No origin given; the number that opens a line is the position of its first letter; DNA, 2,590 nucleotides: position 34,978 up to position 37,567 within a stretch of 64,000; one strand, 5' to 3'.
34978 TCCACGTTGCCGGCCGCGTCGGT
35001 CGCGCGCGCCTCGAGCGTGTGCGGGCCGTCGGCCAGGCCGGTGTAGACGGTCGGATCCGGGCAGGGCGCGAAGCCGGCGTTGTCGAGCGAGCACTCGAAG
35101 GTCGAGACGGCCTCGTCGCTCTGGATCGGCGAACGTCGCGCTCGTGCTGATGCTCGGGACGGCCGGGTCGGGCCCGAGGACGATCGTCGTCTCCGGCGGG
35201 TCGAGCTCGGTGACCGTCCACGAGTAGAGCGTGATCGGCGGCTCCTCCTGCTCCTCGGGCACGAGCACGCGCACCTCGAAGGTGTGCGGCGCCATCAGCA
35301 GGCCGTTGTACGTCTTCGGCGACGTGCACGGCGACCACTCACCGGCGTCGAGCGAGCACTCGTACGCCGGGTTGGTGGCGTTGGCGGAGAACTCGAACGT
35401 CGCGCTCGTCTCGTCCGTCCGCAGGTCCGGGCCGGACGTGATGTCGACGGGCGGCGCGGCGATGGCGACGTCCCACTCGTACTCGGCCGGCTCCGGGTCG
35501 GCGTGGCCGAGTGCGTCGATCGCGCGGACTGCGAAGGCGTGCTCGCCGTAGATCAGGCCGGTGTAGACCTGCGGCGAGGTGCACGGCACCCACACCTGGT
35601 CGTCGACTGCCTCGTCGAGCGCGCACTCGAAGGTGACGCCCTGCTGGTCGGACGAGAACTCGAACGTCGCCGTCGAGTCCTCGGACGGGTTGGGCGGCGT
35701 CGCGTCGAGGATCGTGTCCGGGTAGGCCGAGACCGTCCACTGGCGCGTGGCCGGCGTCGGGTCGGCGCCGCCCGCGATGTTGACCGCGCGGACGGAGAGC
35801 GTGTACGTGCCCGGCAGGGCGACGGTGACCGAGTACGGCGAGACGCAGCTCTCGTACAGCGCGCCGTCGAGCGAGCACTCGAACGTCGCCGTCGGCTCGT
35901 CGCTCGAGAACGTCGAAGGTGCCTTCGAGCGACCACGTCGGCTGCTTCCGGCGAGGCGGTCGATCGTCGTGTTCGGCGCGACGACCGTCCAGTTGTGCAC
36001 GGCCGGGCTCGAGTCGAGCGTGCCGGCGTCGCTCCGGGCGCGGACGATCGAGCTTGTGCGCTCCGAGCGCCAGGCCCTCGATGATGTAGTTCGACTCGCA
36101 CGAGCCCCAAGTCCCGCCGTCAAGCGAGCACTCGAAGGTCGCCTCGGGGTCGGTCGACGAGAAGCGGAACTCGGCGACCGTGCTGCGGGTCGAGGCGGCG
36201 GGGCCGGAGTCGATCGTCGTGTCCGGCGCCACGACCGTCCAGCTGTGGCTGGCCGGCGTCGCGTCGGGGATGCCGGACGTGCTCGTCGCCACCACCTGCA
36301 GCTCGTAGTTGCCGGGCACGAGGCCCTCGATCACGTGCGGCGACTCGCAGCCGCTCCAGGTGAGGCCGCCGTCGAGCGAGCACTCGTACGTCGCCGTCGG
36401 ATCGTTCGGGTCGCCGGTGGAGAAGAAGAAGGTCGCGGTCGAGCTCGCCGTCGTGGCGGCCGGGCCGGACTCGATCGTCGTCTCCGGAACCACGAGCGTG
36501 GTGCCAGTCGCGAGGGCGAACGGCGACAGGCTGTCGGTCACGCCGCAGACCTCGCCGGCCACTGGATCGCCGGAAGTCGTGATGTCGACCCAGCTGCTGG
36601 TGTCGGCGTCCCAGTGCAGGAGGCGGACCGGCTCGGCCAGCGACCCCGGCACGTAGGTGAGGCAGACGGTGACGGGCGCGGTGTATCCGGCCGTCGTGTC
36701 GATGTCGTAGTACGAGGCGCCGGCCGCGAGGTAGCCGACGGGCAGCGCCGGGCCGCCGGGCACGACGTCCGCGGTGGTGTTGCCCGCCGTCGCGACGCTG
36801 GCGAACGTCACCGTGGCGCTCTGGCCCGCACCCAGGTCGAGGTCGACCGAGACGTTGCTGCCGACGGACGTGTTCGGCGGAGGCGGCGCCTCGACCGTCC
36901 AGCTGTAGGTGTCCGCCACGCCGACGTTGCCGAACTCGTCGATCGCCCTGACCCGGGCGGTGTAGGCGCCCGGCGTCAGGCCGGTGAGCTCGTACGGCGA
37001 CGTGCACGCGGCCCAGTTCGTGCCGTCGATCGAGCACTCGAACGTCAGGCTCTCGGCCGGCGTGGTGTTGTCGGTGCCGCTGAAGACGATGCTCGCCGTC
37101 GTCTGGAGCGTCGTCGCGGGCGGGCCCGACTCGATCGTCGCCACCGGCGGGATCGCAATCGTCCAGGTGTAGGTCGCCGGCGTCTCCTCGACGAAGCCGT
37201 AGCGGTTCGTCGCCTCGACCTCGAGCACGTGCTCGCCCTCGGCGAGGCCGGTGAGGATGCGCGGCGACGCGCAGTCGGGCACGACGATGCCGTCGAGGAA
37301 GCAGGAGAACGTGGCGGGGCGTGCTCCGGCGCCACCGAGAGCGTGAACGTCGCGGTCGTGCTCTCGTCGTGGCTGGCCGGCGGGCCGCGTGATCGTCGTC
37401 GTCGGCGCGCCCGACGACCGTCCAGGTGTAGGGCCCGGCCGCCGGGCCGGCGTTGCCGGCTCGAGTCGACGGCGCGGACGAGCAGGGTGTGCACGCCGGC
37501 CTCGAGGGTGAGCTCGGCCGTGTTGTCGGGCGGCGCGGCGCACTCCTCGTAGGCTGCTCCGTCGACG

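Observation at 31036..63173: About 32 kb appears to be one reading unit for a giant (~10,700-aa) modular secreted protein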

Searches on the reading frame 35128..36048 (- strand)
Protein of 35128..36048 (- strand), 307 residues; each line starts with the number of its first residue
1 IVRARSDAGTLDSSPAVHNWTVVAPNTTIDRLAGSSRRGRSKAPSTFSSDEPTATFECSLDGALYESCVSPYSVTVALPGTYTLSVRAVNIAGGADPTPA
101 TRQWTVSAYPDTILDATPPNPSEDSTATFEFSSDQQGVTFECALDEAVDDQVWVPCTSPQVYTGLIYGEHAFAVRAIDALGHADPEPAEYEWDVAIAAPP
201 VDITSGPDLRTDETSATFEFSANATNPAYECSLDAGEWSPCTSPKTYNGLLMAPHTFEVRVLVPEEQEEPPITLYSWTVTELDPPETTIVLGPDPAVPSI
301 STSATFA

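Call 10: search_protein_families(library=pfam, proteins=[window:35128-36048:-], max_evalue=0.01)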
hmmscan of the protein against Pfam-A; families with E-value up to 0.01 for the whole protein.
window:35128-36048:- (307 aa): 0 families

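Call 11: search_protein_families(library=ncbifam, proteins=[window:35128-36048:-], max_evalue=0.01)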
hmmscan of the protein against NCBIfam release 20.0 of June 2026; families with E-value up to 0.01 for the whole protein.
window:35128-36048:- (307 aa): 2 families
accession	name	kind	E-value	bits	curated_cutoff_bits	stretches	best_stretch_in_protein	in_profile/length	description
NF047446.1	barrel_OmpL47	domain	0.00034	21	40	0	55-93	20-56/68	OmpL47-type beta-barrel domain-containing protein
NF049904.1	lambda_TipJ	exception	0.0071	13.9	1950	0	72-108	677-712/1163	phage attachment tail tip protein J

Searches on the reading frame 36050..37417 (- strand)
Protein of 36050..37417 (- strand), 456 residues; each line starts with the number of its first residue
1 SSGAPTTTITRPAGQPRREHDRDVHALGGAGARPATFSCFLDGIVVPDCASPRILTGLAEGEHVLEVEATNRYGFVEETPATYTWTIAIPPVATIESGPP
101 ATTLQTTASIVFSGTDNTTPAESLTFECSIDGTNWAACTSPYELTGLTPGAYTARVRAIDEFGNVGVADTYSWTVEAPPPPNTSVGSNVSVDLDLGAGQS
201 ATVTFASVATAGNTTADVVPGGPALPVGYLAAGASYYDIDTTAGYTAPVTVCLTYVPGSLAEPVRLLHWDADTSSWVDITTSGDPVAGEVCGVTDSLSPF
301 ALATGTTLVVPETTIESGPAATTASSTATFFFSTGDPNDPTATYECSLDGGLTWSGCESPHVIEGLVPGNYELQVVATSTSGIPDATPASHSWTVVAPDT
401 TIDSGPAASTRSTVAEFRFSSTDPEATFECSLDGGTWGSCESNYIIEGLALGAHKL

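Call 10: search_protein_families(library=pfam, proteins=[window:36050-37417:-], max_evalue=0.01)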
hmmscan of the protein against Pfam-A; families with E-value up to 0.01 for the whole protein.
window:36050-37417:- (456 aa): 2 families
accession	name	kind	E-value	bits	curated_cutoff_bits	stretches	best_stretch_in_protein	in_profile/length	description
PF24421.1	Ig_J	-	2.7e-07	31.1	29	0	140-178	66-104/104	Tip attachment protein J, Ig-like domain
PF07495.19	Y_Y_Y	-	0.00063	20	26.6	0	145-175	33-62/65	Y_Y_Y domain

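Call 11: search_protein_families(library=ncbifam, proteins=[window:36050-37417:-], max_evalue=0.01)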
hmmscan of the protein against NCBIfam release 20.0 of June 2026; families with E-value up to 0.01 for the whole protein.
window:36050-37417:- (456 aa): 3 families
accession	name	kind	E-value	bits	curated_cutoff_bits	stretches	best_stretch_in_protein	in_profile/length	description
NF047446.1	barrel_OmpL47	domain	9.3e-06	26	40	1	125-175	20-68/68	OmpL47-type beta-barrel domain-containing protein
NF049904.1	lambda_TipJ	exception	6.2e-05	20.7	1950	0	139-182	674-717/1163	phage attachment tail tip protein J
NF033510.3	Ca_tandemer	repeat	0.0002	21.7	50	0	133-165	63-95/96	Ca2+-stabilized repeat-containing adhesin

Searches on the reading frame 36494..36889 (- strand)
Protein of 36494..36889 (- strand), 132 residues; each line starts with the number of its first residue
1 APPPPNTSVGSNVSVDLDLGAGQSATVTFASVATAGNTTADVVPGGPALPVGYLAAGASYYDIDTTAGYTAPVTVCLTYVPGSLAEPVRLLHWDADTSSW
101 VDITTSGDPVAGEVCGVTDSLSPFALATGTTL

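Call 56: search_protein_families(library=pfam, proteins=[window:36494-36889:-], max_evalue=0.001)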
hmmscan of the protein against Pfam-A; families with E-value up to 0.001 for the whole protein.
window:36494-36889:- (132 aa): 0 families

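Call 82: predict_structure(alignment_id=A2)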
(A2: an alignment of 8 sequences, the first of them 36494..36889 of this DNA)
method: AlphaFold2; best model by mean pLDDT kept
length: 132 residues; sequences in the alignment: 8
mean_pLDDT: 59.6   pTM: 0.54
mean pLDDT of the five models: 59.6, 55.3, 54.9, 54.0, 43.2
residues with pLDDT >= 90: 0; 70-90: 34; 50-70: 61; < 50: 37
segments of 3 or more residues with pLDDT < 50: 9-14, 28-41, 43-58
pLDDT, mean of each block of 10 residues (from residue 1): 56 52 52 39 43 46 57 69 66 83 74 73 66 50
secondary structure, 60 per line:
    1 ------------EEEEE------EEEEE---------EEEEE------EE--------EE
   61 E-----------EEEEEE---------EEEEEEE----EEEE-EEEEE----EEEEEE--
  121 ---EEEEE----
elements in order: E13-17 E24-28 E38-42 E59-61 E73-78 E88-94 E99-102 E104-108 E113-118 E124-128
